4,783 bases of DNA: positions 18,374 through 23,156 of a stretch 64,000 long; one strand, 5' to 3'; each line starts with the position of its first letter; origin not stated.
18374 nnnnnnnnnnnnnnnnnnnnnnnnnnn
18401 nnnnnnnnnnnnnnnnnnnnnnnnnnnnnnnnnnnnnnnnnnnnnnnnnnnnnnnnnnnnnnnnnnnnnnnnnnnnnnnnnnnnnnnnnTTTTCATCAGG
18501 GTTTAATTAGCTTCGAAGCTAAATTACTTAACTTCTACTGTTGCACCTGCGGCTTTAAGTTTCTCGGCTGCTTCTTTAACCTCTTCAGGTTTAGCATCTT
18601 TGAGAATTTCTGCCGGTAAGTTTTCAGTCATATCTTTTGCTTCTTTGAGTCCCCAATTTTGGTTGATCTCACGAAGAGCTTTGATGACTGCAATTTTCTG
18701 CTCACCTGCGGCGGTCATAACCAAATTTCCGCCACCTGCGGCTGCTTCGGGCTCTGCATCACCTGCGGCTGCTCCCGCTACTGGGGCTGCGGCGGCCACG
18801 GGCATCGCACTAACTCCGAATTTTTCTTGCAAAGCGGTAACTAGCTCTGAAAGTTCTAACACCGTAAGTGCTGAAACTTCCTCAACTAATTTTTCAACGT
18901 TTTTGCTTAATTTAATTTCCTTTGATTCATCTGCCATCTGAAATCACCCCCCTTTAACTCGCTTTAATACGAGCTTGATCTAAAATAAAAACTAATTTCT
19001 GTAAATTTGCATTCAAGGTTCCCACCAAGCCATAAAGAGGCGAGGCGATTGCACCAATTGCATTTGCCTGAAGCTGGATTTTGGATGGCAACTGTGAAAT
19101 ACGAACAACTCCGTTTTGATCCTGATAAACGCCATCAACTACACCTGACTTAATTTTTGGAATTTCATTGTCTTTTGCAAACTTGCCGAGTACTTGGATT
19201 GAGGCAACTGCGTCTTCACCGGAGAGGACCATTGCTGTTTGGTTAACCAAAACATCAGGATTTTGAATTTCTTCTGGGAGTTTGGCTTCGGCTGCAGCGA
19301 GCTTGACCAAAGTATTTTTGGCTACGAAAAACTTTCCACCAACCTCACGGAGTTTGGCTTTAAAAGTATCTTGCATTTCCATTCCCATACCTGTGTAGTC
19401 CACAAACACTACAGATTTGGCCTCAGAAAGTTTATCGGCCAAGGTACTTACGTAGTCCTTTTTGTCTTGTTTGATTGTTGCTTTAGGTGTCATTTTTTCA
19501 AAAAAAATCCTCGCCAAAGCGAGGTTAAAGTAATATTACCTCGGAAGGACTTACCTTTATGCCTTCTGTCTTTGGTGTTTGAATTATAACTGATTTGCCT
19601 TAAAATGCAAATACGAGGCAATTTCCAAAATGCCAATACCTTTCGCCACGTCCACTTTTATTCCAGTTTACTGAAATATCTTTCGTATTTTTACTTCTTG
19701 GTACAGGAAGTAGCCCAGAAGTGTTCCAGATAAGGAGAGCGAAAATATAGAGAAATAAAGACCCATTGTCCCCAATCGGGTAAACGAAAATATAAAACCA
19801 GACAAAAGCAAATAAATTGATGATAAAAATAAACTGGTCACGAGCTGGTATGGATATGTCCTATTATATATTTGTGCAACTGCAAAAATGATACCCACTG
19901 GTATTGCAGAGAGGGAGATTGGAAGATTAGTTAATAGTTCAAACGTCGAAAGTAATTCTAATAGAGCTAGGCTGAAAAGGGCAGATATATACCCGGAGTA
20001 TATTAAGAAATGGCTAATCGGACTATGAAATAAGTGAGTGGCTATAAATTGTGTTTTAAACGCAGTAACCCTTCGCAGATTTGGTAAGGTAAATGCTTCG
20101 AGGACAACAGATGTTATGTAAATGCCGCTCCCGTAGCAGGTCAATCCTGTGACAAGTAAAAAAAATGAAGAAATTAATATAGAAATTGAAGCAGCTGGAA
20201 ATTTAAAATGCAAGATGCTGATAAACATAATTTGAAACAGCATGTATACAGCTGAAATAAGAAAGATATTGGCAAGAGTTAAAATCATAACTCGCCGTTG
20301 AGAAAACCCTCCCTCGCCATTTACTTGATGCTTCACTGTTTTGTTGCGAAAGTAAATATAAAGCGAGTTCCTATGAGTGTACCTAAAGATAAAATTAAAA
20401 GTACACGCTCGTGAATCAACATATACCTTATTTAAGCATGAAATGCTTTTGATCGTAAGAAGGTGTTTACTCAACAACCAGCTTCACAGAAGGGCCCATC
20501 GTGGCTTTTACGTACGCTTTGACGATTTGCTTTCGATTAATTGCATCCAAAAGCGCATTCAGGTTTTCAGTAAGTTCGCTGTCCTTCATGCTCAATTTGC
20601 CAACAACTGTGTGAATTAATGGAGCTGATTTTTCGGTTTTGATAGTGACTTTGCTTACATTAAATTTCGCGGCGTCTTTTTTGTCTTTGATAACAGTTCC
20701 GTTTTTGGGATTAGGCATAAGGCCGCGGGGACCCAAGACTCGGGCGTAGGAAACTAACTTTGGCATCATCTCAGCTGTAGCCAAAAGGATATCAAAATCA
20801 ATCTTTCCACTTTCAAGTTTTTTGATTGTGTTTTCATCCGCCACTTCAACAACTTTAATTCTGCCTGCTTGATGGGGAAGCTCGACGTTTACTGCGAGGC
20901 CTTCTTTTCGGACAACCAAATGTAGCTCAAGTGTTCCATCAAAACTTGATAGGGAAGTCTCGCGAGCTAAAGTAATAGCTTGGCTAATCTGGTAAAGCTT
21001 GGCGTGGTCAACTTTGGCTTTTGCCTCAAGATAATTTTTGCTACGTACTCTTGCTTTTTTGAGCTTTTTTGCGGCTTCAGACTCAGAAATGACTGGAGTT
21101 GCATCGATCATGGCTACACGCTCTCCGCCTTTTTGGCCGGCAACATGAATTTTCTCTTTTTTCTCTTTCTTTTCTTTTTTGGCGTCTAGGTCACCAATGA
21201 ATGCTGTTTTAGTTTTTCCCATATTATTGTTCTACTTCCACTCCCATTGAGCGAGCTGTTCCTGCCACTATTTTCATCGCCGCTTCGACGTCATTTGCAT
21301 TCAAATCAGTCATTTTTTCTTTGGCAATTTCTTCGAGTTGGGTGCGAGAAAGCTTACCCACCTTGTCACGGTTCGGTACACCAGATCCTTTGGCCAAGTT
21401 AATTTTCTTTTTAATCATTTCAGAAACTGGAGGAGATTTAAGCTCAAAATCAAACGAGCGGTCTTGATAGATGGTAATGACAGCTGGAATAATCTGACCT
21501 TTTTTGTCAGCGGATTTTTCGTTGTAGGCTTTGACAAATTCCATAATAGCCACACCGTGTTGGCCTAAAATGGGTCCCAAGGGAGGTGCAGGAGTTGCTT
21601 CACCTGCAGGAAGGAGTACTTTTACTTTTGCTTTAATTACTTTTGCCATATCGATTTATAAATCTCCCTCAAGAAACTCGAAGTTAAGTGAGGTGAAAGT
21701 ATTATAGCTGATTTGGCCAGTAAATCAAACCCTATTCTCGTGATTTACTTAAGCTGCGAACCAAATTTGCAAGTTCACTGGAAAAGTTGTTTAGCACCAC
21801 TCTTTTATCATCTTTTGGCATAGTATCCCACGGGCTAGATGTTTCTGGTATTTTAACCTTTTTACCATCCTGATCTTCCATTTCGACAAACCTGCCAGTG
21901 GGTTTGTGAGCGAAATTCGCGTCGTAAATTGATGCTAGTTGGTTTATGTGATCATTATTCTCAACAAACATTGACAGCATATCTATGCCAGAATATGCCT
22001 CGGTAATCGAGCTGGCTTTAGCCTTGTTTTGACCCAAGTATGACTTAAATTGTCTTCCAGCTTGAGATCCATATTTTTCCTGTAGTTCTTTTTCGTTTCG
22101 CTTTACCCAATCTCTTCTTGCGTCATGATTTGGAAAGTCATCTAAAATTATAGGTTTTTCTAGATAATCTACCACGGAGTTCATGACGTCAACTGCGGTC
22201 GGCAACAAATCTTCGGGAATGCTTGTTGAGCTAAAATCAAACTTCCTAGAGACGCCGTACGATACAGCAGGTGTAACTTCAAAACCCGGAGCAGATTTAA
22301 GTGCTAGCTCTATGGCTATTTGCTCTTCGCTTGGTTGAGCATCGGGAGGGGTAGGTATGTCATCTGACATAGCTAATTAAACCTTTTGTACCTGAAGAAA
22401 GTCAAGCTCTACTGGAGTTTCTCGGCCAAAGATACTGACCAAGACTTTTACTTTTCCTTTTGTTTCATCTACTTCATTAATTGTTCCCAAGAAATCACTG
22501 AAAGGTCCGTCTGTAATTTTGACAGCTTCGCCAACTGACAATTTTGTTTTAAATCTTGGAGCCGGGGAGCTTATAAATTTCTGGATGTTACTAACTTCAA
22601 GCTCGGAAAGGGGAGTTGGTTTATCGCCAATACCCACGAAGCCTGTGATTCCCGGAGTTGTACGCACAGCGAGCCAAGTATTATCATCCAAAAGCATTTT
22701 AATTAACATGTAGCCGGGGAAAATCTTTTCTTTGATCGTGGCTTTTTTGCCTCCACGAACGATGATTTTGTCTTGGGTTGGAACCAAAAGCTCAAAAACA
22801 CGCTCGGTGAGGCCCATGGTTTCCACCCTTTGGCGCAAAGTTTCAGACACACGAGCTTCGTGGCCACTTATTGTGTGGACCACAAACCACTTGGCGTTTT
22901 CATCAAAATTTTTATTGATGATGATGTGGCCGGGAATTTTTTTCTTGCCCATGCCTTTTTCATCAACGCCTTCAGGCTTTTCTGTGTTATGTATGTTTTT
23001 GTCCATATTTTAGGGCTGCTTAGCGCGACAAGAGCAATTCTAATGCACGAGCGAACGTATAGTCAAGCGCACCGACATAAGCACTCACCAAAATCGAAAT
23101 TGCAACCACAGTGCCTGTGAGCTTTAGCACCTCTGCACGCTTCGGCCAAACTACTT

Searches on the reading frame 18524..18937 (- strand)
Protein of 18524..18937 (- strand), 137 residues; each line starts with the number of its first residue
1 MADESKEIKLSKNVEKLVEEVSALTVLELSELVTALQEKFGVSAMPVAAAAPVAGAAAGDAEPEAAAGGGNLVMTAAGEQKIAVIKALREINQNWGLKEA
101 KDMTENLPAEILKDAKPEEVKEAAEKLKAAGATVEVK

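Call 11: search_protein_families(library=pfam, proteins=[window:18524-18937:-], max_evalue=0.001)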
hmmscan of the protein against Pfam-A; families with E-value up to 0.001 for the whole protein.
window:18524-18937:- (137 aa): 2 families
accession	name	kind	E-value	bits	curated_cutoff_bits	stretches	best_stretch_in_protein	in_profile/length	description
PF00542.24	Ribosomal_L12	-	3.7e-17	62.8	25.9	1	72-137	3-67/67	Ribosomal protein L7/L12 C-terminal domain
PF16320.10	Ribosomal_L12_N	-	2.5e-15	56.3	25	1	15-59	3-46/48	Ribosomal protein L7/L12 dimerisation domain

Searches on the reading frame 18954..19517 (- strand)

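Call 11: search_protein_families(library=pfam, proteins=[window:18954-19517:-], max_evalue=0.001)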
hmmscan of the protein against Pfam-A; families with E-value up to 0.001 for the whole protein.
window:18954-19517:- (187 aa): 1 family
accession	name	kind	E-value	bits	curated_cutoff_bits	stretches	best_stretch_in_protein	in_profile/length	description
PF00466.25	Ribosomal_L10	-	3.5e-20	72.4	22.8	1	15-115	2-100/100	Ribosomal protein L10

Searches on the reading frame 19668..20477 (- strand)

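Call 11: search_protein_families(library=pfam, proteins=[window:19668-20477:-], max_evalue=0.001)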
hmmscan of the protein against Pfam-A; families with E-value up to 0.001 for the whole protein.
window:19668-20477:- (269 aa): 0 families

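Call 60: search_protein_families(library=pfam, proteins=[window:19668-20477:-], max_evalue=1)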
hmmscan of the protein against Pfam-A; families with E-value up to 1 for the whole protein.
window:19668-20477:- (269 aa): 1 family
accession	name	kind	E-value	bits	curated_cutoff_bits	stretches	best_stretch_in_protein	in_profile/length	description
PF14139.11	YpzG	-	0.15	12.5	27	1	43-61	19-37/49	YpzG-like protein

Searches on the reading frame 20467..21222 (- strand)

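Call 11: search_protein_families(library=pfam, proteins=[window:20467-21222:-], max_evalue=0.001)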
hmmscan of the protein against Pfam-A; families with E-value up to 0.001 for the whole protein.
window:20467-21222:- (251 aa): 1 family
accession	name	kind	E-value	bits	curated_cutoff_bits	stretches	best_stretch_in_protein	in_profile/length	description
PF00687.26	Ribosomal_L1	-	6.8e-23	81.7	32.2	1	128-244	74-198/198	Ribosomal protein L1p/L10e family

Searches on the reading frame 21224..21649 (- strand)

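Call 11: search_protein_families(library=pfam, proteins=[window:21224-21649:-], max_evalue=0.001)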
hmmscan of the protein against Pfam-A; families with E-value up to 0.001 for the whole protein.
window:21224-21649:- (141 aa): 2 families
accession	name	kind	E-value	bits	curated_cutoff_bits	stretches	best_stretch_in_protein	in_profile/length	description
PF00298.24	Ribosomal_L11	-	9.9e-28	96.8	21.4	1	71-139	1-69/69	Ribosomal protein L11, RNA binding domain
PF03946.19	Ribosomal_L11_N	-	3.1e-25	88.1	32.9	1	9-66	1-58/58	Ribosomal protein L11, N-terminal domain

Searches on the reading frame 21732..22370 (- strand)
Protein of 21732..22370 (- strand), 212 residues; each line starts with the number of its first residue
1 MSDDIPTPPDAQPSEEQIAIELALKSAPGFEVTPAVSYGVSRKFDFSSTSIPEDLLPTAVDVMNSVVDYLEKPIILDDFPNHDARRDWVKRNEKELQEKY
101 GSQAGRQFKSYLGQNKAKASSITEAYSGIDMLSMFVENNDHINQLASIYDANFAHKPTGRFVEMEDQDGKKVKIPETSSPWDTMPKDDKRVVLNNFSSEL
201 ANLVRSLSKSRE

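Call 12: search_protein_families(library=pfam, proteins=[window:21732-22370:-], max_evalue=0.001)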
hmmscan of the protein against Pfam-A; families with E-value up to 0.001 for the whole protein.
window:21732-22370:- (212 aa): 0 families

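Call 60: search_protein_families(library=pfam, proteins=[window:21732-22370:-], max_evalue=1)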
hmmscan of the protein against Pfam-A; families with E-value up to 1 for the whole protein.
window:21732-22370:- (212 aa): 2 families
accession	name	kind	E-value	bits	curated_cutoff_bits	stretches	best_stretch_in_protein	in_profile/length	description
PF15691.10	PPP1R32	-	0.064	12.8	27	1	25-150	245-338/418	Protein phosphatase 1 regulatory subunit 32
PF05128.17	DUF697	-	0.25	11.5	27.7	1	128-155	44-71/162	Domain of unknown function (DUF697)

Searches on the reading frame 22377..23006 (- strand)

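Call 12: search_protein_families(library=pfam, proteins=[window:22377-23006:-], max_evalue=0.001)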
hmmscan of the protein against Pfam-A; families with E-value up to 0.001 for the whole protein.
window:22377-23006:- (209 aa): 2 families
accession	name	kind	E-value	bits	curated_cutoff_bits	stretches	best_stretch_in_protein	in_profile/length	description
PF02357.24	NusG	-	7.9e-25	87.6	22.2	1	39-141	2-92/93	Transcription termination factor nusG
PF00467.35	KOW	-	4.6e-06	26.7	22.3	1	158-188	1-29/32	KOW motif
